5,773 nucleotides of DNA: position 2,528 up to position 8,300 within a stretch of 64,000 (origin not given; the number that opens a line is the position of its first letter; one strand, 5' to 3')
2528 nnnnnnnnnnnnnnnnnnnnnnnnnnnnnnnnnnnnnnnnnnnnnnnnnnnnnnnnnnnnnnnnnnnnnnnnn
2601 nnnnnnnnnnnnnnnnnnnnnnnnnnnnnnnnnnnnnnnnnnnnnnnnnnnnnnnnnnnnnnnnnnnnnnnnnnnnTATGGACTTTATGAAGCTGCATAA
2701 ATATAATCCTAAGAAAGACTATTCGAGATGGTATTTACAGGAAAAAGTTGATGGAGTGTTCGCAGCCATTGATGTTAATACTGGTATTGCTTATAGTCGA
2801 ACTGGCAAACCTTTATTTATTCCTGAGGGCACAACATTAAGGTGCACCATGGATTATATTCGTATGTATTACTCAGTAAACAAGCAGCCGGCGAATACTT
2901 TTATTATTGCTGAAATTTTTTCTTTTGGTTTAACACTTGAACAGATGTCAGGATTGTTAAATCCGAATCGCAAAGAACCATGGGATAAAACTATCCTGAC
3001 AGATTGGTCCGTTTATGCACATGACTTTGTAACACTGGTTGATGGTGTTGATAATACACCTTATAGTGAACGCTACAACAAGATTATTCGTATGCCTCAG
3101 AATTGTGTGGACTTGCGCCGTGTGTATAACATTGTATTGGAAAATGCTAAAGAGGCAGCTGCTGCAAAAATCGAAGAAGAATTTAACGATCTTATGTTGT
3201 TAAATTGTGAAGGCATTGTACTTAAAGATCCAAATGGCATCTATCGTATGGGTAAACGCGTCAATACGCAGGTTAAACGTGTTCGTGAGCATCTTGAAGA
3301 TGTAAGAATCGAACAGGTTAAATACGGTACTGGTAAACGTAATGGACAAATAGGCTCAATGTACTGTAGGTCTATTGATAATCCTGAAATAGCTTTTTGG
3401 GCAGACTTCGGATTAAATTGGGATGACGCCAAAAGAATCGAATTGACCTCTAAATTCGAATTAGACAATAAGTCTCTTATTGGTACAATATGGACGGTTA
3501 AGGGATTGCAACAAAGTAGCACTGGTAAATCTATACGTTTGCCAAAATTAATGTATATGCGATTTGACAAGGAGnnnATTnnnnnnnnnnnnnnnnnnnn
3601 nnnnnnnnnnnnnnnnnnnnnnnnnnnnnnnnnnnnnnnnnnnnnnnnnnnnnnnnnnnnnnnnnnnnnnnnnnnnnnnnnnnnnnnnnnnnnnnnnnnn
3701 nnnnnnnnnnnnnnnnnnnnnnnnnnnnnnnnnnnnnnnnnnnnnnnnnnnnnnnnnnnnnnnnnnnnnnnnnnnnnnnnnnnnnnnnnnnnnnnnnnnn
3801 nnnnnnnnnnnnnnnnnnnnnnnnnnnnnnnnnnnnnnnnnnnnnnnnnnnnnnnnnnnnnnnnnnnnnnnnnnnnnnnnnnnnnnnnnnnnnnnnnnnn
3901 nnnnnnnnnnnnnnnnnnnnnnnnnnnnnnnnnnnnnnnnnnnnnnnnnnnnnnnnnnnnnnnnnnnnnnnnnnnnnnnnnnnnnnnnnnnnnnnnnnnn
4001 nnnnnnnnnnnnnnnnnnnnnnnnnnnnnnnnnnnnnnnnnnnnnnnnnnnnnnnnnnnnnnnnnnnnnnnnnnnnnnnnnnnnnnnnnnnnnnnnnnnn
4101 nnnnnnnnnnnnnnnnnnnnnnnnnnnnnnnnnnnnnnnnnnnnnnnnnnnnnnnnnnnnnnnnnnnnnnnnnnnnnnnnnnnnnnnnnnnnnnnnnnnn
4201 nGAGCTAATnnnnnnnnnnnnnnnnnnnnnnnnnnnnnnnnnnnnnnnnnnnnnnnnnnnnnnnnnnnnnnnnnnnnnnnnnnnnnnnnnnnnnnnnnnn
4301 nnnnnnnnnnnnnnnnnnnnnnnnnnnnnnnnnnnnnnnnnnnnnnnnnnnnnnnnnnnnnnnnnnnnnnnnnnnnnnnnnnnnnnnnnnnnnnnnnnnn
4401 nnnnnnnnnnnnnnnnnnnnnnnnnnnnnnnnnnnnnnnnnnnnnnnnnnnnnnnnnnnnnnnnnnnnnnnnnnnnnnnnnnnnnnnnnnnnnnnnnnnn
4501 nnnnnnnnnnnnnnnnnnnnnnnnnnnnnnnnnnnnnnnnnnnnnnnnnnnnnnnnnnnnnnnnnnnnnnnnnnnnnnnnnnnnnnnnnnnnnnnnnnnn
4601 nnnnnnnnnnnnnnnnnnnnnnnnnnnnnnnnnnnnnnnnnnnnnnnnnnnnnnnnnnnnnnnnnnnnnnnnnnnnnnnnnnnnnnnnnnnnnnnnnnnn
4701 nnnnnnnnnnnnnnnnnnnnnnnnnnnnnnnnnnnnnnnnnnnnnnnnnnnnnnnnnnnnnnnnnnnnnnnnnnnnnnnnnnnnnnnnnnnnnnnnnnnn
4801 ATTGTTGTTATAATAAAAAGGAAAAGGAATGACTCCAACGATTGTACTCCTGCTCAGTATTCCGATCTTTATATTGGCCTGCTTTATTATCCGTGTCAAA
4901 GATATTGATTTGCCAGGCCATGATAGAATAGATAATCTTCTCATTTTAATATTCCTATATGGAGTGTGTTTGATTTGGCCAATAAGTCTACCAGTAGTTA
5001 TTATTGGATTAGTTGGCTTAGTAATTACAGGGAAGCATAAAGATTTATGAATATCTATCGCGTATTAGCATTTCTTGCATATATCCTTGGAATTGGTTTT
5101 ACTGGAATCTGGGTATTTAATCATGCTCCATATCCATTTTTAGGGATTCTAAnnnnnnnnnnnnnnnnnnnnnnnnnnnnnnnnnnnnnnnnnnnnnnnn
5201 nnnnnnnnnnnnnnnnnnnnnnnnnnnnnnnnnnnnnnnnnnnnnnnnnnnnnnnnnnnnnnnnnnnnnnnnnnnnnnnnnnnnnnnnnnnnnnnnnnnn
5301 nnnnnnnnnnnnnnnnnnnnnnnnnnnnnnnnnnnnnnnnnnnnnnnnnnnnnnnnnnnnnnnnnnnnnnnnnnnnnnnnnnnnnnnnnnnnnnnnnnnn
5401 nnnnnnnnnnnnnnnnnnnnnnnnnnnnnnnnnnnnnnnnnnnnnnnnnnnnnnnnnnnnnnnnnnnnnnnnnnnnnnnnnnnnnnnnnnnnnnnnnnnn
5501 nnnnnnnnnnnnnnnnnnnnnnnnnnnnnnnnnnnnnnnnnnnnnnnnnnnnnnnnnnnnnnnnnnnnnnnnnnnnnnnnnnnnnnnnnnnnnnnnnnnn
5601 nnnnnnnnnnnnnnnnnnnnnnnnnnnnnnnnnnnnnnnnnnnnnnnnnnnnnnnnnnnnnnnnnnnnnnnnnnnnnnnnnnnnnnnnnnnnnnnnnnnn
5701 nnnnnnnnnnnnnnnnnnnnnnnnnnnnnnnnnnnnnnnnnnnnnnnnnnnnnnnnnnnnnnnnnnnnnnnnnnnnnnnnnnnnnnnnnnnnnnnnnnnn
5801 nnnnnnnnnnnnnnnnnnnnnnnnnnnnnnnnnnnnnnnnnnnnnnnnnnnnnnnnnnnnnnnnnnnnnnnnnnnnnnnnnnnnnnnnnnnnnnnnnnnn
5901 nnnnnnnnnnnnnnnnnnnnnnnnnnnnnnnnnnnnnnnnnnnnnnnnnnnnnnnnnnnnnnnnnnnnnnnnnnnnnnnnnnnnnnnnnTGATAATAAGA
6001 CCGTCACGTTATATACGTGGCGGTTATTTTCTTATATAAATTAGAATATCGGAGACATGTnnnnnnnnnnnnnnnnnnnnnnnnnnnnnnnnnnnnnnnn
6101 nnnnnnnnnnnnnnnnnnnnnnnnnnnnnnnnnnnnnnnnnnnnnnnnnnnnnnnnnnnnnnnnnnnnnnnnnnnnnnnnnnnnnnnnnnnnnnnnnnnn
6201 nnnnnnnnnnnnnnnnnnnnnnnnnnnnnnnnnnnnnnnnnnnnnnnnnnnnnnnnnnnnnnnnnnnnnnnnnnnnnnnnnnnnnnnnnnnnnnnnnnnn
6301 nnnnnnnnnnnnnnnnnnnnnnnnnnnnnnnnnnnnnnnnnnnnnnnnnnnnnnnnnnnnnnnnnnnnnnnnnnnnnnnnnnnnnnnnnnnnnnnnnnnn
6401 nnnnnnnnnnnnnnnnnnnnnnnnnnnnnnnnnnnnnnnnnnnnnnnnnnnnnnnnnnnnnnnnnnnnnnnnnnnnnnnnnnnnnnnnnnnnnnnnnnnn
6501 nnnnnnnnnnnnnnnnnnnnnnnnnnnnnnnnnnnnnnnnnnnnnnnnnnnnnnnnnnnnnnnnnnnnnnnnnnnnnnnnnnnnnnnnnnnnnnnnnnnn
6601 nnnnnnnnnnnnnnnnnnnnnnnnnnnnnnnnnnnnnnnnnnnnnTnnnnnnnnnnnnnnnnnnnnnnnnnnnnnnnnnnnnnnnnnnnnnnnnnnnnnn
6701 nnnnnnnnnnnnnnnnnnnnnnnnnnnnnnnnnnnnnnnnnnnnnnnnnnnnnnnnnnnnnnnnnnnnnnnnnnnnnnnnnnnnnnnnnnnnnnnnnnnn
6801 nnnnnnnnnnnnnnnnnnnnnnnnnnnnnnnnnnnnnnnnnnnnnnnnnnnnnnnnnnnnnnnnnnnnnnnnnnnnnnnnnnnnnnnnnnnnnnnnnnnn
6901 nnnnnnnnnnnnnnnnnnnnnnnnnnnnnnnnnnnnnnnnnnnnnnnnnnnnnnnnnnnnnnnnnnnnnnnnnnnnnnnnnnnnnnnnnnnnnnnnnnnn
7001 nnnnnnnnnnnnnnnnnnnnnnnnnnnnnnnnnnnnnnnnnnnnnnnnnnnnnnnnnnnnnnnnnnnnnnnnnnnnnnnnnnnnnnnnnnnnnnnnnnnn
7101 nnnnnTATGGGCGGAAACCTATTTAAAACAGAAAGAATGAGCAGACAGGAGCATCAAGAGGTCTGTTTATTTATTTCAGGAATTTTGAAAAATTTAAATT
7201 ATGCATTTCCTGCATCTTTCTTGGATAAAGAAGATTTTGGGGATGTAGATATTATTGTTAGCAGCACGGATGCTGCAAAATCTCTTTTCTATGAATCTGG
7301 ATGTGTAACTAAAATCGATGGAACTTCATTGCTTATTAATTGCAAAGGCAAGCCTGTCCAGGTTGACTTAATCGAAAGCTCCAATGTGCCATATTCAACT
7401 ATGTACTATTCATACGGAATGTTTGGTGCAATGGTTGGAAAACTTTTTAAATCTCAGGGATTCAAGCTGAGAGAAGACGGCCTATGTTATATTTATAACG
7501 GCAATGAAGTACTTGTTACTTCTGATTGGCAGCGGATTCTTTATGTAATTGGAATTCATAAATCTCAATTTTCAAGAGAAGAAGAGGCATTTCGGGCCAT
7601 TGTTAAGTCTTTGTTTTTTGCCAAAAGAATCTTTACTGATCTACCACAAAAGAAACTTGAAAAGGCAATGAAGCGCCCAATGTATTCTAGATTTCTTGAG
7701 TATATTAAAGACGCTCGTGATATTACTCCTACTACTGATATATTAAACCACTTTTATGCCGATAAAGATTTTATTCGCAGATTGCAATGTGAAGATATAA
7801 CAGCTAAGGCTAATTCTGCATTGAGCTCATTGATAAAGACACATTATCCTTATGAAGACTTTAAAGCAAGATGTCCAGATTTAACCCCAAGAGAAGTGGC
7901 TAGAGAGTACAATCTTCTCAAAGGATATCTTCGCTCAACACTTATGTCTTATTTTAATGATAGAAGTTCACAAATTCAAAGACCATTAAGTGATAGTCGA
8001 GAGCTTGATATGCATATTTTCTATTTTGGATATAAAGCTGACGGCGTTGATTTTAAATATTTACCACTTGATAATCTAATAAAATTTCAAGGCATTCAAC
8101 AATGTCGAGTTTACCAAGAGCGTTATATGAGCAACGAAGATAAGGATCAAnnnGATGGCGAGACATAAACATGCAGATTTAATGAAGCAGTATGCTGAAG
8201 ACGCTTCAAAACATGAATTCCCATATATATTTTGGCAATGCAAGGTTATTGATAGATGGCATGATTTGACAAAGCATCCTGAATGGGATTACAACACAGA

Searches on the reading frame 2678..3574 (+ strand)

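Call 70: search_protein_families(library=phrogs, proteins=[window:2678-3574:+], max_evalue=0.00001)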
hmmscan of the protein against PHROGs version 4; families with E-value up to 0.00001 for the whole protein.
window:2678-3574:+ (299 aa): 1 family
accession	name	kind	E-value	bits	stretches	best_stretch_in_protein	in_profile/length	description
phrog_114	-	DNA, RNA and nucleotide metabolism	5.9e-44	151.7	1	3-299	223-502/634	ATP-dependent DNA ligase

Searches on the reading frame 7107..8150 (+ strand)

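Call 70: search_protein_families(library=phrogs, proteins=[window:7107-8150:+], max_evalue=0.00001)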
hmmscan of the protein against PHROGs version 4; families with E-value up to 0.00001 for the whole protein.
window:7107-8150:+ (348 aa): 1 family
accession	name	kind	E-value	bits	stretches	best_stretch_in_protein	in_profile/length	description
phrog_24943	-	DNA, RNA and nucleotide metabolism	2.6e-13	50.9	1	84-227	107-267/350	DNA polymerase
